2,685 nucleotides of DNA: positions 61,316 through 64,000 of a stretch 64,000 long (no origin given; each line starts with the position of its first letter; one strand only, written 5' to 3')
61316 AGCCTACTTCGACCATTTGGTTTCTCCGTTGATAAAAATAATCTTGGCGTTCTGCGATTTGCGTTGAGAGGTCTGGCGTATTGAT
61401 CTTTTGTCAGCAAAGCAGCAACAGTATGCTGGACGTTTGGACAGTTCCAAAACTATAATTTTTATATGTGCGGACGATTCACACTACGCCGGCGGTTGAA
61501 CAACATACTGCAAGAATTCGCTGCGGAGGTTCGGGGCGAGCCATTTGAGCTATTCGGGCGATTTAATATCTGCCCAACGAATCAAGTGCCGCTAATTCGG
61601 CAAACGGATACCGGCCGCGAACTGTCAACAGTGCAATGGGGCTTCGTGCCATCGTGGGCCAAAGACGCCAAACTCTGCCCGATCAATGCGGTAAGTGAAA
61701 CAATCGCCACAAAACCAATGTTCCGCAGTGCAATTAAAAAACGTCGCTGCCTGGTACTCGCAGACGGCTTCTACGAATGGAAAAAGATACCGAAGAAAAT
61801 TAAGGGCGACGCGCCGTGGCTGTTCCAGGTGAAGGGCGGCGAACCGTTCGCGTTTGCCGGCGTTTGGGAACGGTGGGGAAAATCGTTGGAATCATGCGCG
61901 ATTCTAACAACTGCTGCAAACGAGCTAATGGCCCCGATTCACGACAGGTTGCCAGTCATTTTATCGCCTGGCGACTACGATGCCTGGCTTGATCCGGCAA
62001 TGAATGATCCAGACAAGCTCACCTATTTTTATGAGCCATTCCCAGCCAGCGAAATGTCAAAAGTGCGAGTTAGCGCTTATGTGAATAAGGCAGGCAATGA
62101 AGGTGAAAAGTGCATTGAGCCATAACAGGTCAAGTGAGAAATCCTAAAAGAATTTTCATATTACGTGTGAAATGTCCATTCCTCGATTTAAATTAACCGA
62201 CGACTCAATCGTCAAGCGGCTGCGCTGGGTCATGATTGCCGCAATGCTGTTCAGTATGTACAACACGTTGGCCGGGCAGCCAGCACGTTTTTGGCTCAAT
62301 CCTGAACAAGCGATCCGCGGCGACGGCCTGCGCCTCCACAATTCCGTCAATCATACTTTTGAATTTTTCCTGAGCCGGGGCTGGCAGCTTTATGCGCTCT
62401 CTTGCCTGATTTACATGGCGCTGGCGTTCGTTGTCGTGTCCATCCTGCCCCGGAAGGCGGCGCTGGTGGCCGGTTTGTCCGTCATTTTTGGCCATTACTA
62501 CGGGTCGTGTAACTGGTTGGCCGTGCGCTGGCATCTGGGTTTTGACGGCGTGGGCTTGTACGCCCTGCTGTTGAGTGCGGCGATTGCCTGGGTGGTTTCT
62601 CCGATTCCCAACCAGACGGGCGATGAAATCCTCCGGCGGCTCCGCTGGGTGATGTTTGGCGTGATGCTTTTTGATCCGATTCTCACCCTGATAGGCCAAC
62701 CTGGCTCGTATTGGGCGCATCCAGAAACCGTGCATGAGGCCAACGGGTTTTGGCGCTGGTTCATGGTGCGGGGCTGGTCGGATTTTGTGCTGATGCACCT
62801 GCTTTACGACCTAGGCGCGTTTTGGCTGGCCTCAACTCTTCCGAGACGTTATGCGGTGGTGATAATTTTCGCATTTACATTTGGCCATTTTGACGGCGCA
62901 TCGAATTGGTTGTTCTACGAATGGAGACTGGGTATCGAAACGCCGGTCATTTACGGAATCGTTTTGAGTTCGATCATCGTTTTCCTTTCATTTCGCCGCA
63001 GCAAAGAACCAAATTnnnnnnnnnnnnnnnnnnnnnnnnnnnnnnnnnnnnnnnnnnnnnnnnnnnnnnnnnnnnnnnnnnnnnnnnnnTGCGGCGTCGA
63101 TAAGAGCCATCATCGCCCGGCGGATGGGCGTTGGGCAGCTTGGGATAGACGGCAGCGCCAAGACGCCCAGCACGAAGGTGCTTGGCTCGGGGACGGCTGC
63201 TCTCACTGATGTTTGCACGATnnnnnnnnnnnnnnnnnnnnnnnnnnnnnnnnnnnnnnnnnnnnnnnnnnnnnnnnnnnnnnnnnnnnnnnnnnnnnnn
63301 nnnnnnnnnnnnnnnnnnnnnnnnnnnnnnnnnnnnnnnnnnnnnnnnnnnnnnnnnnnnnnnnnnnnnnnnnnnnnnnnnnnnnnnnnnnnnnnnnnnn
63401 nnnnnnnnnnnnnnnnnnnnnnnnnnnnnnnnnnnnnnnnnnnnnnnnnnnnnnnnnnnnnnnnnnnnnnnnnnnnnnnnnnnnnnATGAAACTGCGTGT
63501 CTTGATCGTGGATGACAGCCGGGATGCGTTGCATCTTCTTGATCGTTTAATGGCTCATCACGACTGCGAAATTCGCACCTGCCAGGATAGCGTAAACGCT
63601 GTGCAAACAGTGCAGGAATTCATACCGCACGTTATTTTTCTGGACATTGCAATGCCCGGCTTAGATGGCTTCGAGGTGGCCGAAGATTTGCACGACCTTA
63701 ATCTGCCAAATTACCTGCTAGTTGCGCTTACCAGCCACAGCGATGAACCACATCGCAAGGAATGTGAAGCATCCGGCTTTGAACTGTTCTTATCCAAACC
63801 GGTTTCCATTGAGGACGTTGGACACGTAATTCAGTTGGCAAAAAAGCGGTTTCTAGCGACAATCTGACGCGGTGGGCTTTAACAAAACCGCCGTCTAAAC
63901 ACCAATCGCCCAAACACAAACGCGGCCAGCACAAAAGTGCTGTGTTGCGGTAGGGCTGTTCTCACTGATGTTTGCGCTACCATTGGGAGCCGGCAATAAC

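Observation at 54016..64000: tRNA-Lys followed by four direct copies of its 3' flank, dividing 10 kb into cassette-like modules with no integrase in view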

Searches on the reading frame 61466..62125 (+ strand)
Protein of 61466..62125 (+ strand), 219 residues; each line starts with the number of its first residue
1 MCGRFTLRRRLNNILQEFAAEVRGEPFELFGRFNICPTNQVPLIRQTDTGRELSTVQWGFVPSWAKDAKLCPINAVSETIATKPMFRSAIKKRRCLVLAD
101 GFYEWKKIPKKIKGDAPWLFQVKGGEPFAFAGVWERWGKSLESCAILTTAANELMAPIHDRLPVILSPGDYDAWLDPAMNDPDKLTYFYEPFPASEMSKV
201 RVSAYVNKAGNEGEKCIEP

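Call 12: search_protein_families(library=pfam, proteins=[window:61466-62125:+], max_evalue=0.01)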
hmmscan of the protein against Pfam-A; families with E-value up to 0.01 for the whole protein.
window:61466-62125:+ (219 aa): 1 family
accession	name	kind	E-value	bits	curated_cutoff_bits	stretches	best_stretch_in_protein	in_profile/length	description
PF02586.19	SRAP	-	2.1e-66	224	27.1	1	1-208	1-213/214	SOS response associated peptidase (SRAP)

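Call 55: search_protein_families(library=phrogs, proteins=[window:61466-62125:+], max_evalue=0.01)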
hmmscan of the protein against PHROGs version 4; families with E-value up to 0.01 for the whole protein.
window:61466-62125:+ (219 aa): 3 families
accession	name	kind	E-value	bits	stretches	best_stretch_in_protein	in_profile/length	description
phrog_1599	-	unknown function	4.7e-63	213.7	1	1-219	1-224/225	-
phrog_31689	-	unknown function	4.9e-08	34.1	1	34-93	28-89/92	-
phrog_20165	-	unknown function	2.8e-05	25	1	146-213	2-70/78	-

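Call 63: find_encoding_contigs(protein=window:61466-62125:+, flank=10000, max_places=6)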
Protein window:61466-62125:+ (219 aa): no gene with exactly this product is on record in the collection.

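Call 72: search_protein_families(library=padloc, proteins=[window:61466-62125:+], max_evalue=0.01)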
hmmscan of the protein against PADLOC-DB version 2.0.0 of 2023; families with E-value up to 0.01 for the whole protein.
window:61466-62125:+ (219 aa): 0 families

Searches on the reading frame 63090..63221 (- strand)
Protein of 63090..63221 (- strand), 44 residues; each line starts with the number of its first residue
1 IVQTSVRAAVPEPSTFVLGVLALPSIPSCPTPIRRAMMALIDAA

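Call 74: search_protein_families(library=ncbifam, proteins=[window:63090-63221:-], max_evalue=10)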
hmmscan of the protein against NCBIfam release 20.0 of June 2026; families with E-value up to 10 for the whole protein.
seq(44 aa): 0 families

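Call 75: search_protein_families(library=pfam, proteins=[window:63090-63221:-], max_evalue=10)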
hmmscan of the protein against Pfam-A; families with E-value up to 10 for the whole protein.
seq(44 aa): 1 family
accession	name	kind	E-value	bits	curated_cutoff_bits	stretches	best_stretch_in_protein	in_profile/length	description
PF07589.16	PEP-CTERM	-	0.0046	17.4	20.7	1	9-23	1-14/24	PEP-CTERM motif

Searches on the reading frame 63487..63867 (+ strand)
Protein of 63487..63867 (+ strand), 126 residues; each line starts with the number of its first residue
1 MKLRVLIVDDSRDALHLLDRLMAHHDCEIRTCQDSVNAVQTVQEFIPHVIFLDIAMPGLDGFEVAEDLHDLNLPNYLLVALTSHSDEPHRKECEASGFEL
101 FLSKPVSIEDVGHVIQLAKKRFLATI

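Call 12: search_protein_families(library=pfam, proteins=[window:63487-63867:+], max_evalue=0.01)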
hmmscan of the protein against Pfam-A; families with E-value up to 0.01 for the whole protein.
window:63487-63867:+ (126 aa): 2 families
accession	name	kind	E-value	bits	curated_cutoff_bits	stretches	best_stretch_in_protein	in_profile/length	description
PF00072.30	Response_reg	-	3.6e-22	79.1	30.2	1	5-113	1-108/111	Response regulator receiver domain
PF01408.29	GFO_IDH_MocA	-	0.0094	17.1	24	0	63-121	52-112/120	Oxidoreductase family, NAD-binding Rossmann fold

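Call 15: find_encoding_contigs(protein=window:63487-63867:+, flank=10000, max_places=6)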
Protein window:63487-63867:+ (126 aa): 2 contigs read that carry it; 2 places shown.
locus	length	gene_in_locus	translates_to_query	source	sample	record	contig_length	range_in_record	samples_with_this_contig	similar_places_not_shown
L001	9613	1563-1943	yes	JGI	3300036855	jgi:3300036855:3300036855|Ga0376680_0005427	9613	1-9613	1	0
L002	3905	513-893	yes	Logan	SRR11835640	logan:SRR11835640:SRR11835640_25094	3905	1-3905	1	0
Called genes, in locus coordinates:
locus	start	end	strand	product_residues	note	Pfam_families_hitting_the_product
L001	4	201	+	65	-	PF02586:SRAP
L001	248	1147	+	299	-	-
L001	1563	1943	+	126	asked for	PF00072:Response_reg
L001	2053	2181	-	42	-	-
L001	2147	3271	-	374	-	-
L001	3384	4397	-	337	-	PF13577:SnoaL_4 (weak), PF12680:SnoaL_2 (weak), PF13474:SnoaL_3 (weak), PF14534:DUF4440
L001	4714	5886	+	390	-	PF07963:N_methyl (weak), PF07596:SBP_bac_10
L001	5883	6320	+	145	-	-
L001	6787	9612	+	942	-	?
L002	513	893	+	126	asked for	PF00072:Response_reg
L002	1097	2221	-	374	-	-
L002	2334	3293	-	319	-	PF13474:SnoaL_3 (weak), PF13577:SnoaL_4 (weak), PF14534:DUF4440, PF12680:SnoaL_2 (weak)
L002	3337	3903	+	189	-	?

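Call 18: search_protein_families(library=pfam, proteins=[L001:2147-3271:-, L001:3384-4397:-, L001:4714-5886:+, L001:5883-6320:+, L001:6787-9612:+], max_evalue=1)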
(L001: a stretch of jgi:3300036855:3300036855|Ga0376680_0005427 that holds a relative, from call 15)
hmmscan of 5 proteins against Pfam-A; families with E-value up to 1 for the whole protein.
L001:2147-3271:- (374 aa): 0 families

L001:3384-4397:- (337 aa): 4 families
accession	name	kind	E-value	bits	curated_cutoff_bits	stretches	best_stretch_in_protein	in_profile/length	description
PF14534.12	DUF4440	-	2.4e-08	34.8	25.2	1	69-176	2-107/107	Domain of unknown function (DUF4440)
PF13474.12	SnoaL_3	-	5.4e-08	33.7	22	1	69-178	2-113/121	SnoaL-like domain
PF13577.12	SnoaL_4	-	2.6e-06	27.9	24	1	62-179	3-125/126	SnoaL-like domain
PF12680.13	SnoaL_2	-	1.3e-05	26.1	27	1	73-173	2-98/102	SnoaL-like domain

L001:4714-5886:+ (390 aa): 3 families
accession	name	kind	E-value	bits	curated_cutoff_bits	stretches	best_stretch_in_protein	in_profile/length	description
PF07596.16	SBP_bac_10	-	2.5e-42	146.2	23.3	1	93-372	1-267/268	Protein of unknown function (DUF1559)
PF07963.17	N_methyl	-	2.9e-07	30.2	21.2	1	64-89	2-27/27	Prokaryotic N-terminal methylation motif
PF07297.17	DPM2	-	0.27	11.9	27.3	0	148-168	18-35/75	Dolichol phosphate-mannose biosynthesis regulatory protein (DPM2)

L001:5883-6320:+ (145 aa): 0 families

L001:6787-9612:+ (942 aa): 2 families
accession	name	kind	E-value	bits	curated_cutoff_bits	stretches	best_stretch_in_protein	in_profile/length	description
PF00353.25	HemolysinCabind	-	1.2e-71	236.4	23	11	131-164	3-36/36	RTX calcium-binding nonapeptide repeat (4 copies)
PF08548.17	Peptidase_M10_C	-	3.7e-08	33.8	20.7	2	211-321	40-110/193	Peptidase M10 serralysin C terminal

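Call 43: find_homologous_proteins(query=L001:2147-3271:-)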
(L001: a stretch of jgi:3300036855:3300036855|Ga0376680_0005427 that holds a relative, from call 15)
Query L001:2147-3271:- (374 aa): 1240 proteins with E <= 0.001 among 8000 candidates; the best 120 are listed.
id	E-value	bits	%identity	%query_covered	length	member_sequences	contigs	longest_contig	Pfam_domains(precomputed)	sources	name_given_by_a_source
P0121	1.4e-253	859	100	100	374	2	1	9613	-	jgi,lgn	jgi:hypothetical protein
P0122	1.8e-185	635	76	98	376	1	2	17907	-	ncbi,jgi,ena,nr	ncbi:MAG TPA: hypothetical protein VMJ32_19060 [Pirellulales bacterium]|nr:hypothetical protein [Pir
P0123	3.8e-182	624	79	83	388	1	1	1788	-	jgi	jgi:hypothetical protein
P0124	2.0e-174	599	74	89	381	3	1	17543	-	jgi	jgi:hypothetical protein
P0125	1.7e-164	566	71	90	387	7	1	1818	-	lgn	-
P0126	3.2e-162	558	73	91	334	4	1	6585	-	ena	-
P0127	3.3e-150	519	69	89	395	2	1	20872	-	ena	-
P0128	2.6e-149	516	70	90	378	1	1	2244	-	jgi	jgi:hypothetical protein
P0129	2.6e-147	509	69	84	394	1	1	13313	-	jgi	jgi:hypothetical protein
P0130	2.8e-144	499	67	81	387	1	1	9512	-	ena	-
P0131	2.1e-141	490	79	68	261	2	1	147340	-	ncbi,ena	-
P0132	1.6e-133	464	66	83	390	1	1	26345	-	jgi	jgi:hypothetical protein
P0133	2.8e-130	453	78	66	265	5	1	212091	-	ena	-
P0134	1.1e-116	408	65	84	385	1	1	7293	-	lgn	-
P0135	1.3e-113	398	55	95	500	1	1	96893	-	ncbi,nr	ncbi:MAG: protocadherin [Planctomycetes bacterium]|nr:protocadherin [Planctomycetota bacterium]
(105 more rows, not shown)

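Call 44: find_encoding_contigs(protein=P0122, flank=10000, max_places=2)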
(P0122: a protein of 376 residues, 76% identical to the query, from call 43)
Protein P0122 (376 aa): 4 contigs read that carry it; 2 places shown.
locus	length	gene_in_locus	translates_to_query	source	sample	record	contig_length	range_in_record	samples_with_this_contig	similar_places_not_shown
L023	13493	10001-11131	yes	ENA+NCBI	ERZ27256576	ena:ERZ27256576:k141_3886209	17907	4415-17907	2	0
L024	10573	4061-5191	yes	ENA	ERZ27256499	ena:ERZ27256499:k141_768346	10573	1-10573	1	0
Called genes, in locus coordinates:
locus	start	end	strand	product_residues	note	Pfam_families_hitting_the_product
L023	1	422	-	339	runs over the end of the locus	PF13145:Rotamase_2, PF13616:Rotamase_3, PF00639:Rotamase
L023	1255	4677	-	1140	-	PF17757:UvrB_inter, PF02559:CarD_TRCF_RID, PF04851:ResIII (weak), PF00270:DEAD, PF00271:Helicase_C, PF03461:TRCF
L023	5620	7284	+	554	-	PF07642:BBP2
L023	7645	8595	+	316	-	PF03781:FGE-sulfatase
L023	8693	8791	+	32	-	-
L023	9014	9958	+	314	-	PF13474:SnoaL_3, PF13577:SnoaL_4 (weak), PF14534:DUF4440, PF12680:SnoaL_2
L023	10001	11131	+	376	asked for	-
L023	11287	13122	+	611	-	PF00916:Sulfate_transp, PF01740:STAS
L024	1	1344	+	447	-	?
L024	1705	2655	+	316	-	PF03781:FGE-sulfatase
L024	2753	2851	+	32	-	-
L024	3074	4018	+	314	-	PF13474:SnoaL_3, PF13577:SnoaL_4 (weak), PF14534:DUF4440, PF12680:SnoaL_2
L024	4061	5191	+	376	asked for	-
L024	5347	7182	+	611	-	PF00916:Sulfate_transp, PF01740:STAS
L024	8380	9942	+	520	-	PF07585:BBP7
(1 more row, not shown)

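Call 45: find_encoding_contigs(protein=P0124, flank=10000, max_places=2)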
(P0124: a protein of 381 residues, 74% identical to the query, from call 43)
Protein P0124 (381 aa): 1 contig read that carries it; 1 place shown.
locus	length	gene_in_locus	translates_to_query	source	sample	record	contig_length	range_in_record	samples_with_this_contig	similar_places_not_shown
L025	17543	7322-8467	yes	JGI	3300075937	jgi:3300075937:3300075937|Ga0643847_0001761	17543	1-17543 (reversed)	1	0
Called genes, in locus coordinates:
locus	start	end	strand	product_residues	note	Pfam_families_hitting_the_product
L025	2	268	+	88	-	?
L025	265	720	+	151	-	-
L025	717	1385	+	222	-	-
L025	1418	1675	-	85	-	-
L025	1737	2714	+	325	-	-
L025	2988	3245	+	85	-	-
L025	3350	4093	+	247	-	PF05163:DinB, PF12867:DinB_2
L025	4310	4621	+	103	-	-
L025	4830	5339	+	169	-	-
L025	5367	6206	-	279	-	PF13489:Methyltransf_23, PF05175:MTS (weak), PF08241:Methyltransf_11, PF08242:Methyltransf_12, PF13649:Methyltransf_25, PF13847:Methyltransf_31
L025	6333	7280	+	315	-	PF13474:SnoaL_3, PF14534:DUF4440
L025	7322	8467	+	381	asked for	-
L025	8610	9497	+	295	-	PF01261:AP_endonuc_2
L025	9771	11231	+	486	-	PF07719:TPR_2 (faint), PF13424:TPR_12 (faint)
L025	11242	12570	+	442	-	PF02563:Poly_export, PF10531:SLBB, PF22461:SLBB_2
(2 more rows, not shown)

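Call 54: search_protein_families(library=ncbifam, proteins=[L001:2147-3271:-, window:63487-63867:+], max_evalue=0.1)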
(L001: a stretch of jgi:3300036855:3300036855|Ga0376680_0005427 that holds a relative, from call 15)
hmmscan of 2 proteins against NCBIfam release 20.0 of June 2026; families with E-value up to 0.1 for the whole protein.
L001:2147-3271:- (374 aa): 0 families

window:63487-63867:+ (126 aa): 88 families (the best 25 are shown)
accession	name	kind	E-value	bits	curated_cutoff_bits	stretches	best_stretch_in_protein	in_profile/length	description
NF008318.0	PRK11107.1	equivalog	5.4e-16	57.8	890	1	2-116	667-782/920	two-component sensor histidine kinase BarA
NF007135.0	PRK09581.1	equivalog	1.3e-14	53.9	474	1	1-107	1-108/457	PleD family two-component system response regulator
NF011874.0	PRK15347.1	equivalog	5.2e-14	51.3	852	1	2-119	690-810/921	two component system sensor kinase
NF008677.0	PRK11697.1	equivalog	1.5e-13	50.7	246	1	3-114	2-111/238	two-component system response regulator BtsR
TIGR02875.1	spore_0_A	equivalog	4.5e-13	49.1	200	1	2-120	2-124/262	sporulation transcription factor Spo0A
NF047793.1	ResRegPgtA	equivalog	4.9e-12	45.4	650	1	4-118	7-120/414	two-component system response regulator PgtA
NF041367.1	CheY_Halo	equivalog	5.5e-12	46.1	200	1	5-115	1-110/114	chemotaxis protein CheY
TIGR01818.1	ntrC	equivalog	2.4e-11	43.1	558.6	1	5-118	1-113/463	nitrogen regulation protein NR(I)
TIGR02154.1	PhoB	equivalog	2.6e-11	43.3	296.2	1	1-111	1-112/226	phosphate regulon transcriptional regulator PhoB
NF008099.0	PRK10841.1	equivalog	6.7e-11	40.7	920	1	3-117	825-938/949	two-component system sensor histidine kinase RcsC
NF001965.0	PRK00742.1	subfamily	7.8e-11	41.8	293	1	1-72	2-75/357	chemotaxis-specific protein-glutamate methyltransferase CheB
NF040689.1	MtrAB_MtrA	equivalog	9.1e-11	41.5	300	1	5-109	1-103/219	MtrAB system response regulator MtrA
NF006900.1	PRK09390.1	equivalog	2.6e-10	40.2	255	1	4-120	6-121/203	response regulator FixJ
NF012023.0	PRK15479.1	equivalog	3.1e-10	40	337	1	3-113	1-110/224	transcriptional regulator TctD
NF053512.1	nitric_RR_NosR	exception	7.3e-10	38.4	400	1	5-116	1-112/422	response regulator c-di-GMP phosphodiesterase, NosR family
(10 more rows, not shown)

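Call 72: search_protein_families(library=padloc, proteins=[window:63487-63867:+], max_evalue=0.01)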
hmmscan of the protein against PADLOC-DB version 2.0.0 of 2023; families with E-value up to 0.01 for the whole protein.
window:63487-63867:+ (126 aa): 2 families
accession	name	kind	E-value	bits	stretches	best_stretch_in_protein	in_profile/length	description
PDLC04725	PDC-M60B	-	0.00011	20.1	1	2-60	3-63/158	-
PDLC00405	SduA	-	0.0005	17.7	1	4-78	8-82/323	DUF4263 domain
